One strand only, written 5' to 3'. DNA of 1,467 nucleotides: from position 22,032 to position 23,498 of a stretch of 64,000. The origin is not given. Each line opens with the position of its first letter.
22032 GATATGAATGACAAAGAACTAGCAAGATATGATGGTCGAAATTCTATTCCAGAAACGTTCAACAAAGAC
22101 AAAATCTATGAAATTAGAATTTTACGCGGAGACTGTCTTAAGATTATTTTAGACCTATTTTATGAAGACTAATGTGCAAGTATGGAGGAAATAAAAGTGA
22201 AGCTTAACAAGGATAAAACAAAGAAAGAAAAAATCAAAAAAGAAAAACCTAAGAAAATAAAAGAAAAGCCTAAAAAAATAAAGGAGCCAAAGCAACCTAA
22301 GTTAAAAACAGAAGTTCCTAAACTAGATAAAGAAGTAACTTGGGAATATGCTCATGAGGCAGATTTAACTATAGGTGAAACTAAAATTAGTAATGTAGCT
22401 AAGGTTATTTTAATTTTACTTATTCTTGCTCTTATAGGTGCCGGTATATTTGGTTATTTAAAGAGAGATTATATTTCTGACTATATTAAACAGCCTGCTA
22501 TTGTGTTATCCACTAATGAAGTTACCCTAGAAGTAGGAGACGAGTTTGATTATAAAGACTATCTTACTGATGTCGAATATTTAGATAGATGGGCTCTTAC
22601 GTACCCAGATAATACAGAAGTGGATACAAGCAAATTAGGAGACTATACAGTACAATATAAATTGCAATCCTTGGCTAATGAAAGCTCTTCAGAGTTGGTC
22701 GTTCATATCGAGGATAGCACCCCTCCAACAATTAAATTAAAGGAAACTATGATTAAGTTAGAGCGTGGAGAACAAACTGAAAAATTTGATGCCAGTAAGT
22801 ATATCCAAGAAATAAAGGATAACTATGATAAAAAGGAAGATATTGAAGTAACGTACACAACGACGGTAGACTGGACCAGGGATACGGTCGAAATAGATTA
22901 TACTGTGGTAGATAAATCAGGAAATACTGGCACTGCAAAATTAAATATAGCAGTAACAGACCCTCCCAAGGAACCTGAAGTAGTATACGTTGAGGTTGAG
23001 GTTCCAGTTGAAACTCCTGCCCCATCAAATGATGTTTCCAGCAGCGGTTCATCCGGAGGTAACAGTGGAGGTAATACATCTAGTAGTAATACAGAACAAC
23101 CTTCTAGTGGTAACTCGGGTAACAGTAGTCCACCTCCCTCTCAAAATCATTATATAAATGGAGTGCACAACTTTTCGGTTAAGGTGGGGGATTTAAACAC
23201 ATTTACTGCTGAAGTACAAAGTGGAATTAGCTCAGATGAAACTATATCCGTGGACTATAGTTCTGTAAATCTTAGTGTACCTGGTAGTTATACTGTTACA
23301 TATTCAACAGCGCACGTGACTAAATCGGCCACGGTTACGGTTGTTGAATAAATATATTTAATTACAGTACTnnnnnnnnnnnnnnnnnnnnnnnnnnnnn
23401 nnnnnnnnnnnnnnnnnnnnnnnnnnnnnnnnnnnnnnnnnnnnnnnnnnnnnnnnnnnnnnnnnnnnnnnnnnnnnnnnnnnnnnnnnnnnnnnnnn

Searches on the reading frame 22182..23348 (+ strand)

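Call 7: search_protein_families(library=pfam, proteins=[window:22182-23348:+], max_evalue=0.01)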
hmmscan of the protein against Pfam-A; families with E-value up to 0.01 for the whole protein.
window:22182-23348:+ (389 aa): 3 families
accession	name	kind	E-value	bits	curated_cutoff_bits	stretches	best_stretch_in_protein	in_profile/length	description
PF16403.11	Bact_surface_Ig-like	-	9.3e-09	35.7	27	1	111-168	6-62/71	Bacterial surface protein, Ig-like domain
PF18981.6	InlK_D3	-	5.4e-05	23.6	25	0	340-377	21-59/75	Internalin K domain (D3/D4)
PF07523.18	Big_3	-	0.00076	20.1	21.2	1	340-387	20-68/68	Bacterial Ig-like domain (group 3)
